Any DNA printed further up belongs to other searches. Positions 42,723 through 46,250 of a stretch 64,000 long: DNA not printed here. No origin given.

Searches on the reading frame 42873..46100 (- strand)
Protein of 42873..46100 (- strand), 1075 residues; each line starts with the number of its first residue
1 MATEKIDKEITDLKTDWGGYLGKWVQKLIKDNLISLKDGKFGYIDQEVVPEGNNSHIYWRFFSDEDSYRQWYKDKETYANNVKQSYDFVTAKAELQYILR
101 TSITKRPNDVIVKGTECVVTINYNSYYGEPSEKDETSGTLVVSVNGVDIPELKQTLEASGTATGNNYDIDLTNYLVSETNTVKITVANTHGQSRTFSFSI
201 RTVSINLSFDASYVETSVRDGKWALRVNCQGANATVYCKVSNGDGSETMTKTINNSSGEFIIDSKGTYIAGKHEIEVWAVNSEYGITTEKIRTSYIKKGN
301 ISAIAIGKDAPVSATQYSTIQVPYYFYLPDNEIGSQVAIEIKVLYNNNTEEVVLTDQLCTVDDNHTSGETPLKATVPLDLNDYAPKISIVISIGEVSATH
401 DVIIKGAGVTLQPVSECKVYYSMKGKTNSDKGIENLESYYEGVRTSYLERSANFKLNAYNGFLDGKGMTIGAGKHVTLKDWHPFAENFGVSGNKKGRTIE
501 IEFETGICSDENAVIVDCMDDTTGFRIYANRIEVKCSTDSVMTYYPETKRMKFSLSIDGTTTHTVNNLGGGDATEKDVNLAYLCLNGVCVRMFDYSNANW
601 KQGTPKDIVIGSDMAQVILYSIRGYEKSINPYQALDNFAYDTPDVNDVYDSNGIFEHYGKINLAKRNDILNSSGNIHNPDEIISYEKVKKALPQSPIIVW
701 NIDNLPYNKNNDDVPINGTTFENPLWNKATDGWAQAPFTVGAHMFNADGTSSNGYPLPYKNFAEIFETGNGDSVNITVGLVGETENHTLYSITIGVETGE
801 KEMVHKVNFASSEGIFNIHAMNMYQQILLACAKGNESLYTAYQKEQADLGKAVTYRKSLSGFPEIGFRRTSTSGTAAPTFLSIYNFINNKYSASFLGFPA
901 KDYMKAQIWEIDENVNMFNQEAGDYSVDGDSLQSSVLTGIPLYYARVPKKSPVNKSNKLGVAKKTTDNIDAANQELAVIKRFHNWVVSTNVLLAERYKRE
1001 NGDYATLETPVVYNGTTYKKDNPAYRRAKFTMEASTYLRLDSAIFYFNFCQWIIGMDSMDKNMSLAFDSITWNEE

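Call 12: search_protein_families(library=phrogs, proteins=[window:42873-46100:-], max_evalue=0.001)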
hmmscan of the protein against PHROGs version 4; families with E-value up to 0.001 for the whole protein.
window:42873-46100:- (1075 aa): 1 family
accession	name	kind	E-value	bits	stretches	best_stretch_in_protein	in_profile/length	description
phrog_14959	-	unknown function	2.5e-24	85.3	1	108-898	522-1303/2494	-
